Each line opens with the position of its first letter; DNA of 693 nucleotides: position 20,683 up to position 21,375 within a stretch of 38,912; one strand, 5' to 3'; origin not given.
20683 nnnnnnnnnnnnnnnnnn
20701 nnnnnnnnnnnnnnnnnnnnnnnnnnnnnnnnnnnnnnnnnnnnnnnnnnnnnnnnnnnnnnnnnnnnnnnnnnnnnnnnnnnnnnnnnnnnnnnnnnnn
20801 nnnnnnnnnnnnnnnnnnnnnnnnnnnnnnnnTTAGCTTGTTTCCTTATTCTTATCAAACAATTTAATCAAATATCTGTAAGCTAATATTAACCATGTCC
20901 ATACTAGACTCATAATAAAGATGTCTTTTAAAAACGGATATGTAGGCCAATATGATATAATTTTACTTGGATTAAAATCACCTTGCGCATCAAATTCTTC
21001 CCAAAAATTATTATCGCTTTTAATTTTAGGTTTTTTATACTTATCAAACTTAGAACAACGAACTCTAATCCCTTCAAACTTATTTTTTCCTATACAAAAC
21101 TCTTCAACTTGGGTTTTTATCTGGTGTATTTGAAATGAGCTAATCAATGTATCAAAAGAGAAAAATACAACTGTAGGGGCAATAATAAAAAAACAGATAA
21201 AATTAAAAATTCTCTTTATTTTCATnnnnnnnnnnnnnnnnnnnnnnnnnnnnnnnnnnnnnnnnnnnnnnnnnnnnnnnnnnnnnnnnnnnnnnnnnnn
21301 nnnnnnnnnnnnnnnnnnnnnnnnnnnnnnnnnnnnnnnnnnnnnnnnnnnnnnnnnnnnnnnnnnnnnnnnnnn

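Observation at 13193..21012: Short peptide NNFW(A/E)EFD shared by the ejection-like protein (twice) and the membrane protein next to the repressor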

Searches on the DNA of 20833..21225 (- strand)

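Call 64: search_dna_similar(query=L064:1-20411:+, collection=plasmids, mode=near, max_rows=10)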
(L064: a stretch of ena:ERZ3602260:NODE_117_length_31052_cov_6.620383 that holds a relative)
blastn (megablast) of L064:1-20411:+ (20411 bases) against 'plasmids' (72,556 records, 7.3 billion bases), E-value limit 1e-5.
Records with a match: 9; places in all: 31; records where one place covers at least 80% of the query: 0.
Best place of each record, by identity: 90-95% 2; 80-90% 7.
By first word of the organism name: Candidatus 9.
By predicted mobility (MOB-suite, as given by PLSDB): non-mobilizable 9.
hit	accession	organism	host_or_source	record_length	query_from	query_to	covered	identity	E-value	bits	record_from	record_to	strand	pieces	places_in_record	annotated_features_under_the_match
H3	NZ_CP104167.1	Candidatus Megaera polyxenophila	Cryptomonas gyropyrenoidosa SAG ...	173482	1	17618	29%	91.3%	0e+0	8004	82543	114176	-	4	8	Mu transposase C-terminal domain-containing protein | IS5 family transposase | hypothetical protein (x16) | IS630 family transposase (x3) | autotransporter domain-containing protein | and 16 other names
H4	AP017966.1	Candidatus Megaera polyxenophila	-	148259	4571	11687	23%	82.9%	0e+0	4150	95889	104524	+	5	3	chromosome replication initiator DnaA | adenine specific DNA methylase Mod | nuclease; skin element | DNA recombination protein RecT | hypothetical protein (x6) | and 1 other names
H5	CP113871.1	Candidatus Megaera polyxenophila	Euplotes woodruffi,mixed host and ...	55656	1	6352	12%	88.8%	0e+0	2977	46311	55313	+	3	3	Tetratricopeptide domain-contaning protein | DnaA-like domain protein | hypothetical protein (x4) | Autotransporter outer membrane beta-barrel domain-containing protein | RecT family protein | and 2 other names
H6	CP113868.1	Candidatus Megaera polyxenophila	Euplotes woodruffi,mixed host and ...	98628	1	11306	8%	86.0%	0e+0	1829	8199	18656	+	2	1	Tetratricopeptide domain-contaning protein | DnaA-like protein | hypothetical protein (x6) | Autotransporter outer membrane beta-barrel domain-containing protein | Helix-turn-helix transcriptional regulator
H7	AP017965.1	Candidatus Megaera polyxenophila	-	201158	14705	20411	7%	93.0%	0e+0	2110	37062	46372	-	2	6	integrase | putative DNA-methylase | istB-like ATP-binding protein | chromosome partitioning protein ParA | transposase | and 4 other names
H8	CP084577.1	Candidatus Megaira endosymbiont of Mesostigma viride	Mesostigma viride,algae ...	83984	12579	14051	7%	86.9%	0e+0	1962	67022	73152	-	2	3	hypothetical protein (x7) | HU family DNA-binding protein (x2) | Rpn family recombination-promoting nuclease/putative transposase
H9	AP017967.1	Candidatus Megaera polyxenophila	-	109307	12571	13566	5%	83.2%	0e+0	905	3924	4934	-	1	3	hypothetical protein (x2) | transcriptional regulator | ATPase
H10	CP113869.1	Candidatus Megaera polyxenophila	Euplotes woodruffi,mixed host and ...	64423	9030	9334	1%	84.3%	2e-76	298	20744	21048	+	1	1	hypothetical protein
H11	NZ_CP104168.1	Candidatus Megaera polyxenophila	-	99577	9031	9332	1%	84.0%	1e-73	289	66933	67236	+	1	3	hypothetical protein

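Call 68: get_annotated_region(hit=H4, flank=1500)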
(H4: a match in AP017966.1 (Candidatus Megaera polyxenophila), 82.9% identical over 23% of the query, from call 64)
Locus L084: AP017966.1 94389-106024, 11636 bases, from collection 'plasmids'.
description: Candidatus Megaera polyxenophila plasmid pPCS148 DNA, complete sequence, strain: PCS
organism: Candidatus Megaera polyxenophila (NCBI taxid 988779)
taxonomy: Bacteria; Pseudomonadota; Alphaproteobacteria; Rickettsiales; Rickettsiaceae; Candidatus Megaera; Candidatus Megaera polyxenophila
host: -; source: -; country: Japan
typing (MOB-suite, as given by PLSDB): non-mobilizable
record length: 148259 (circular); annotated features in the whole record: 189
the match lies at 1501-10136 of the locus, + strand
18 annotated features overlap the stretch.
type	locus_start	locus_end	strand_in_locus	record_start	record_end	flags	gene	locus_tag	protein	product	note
CDS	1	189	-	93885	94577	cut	-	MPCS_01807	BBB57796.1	traK protein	-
CDS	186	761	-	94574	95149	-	-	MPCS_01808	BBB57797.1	putative conjugative transfer protein TraE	-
CDS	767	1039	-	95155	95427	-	-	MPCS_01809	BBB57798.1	hypothetical protein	-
CDS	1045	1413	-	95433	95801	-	-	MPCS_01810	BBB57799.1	hypothetical protein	-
CDS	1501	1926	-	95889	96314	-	-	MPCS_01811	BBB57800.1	single-stranded DNA-binding protein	-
CDS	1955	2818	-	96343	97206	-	-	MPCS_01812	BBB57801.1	DNA recombination protein RecT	-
CDS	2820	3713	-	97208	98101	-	-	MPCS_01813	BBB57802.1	nuclease; skin element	-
CDS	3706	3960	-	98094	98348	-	-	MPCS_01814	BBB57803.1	hypothetical protein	-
CDS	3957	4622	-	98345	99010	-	-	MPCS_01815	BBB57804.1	hypothetical protein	-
CDS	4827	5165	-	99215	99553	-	-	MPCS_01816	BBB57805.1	hypothetical protein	-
CDS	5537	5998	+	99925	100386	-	-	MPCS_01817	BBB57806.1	hypothetical protein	-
CDS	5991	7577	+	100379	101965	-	-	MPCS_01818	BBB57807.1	chromosome replication initiator DnaA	-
CDS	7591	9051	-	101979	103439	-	-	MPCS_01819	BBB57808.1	adenine specific DNA methylase Mod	-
CDS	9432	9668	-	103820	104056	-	-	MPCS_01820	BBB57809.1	hypothetical protein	-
CDS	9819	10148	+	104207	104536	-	-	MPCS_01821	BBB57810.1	hypothetical protein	-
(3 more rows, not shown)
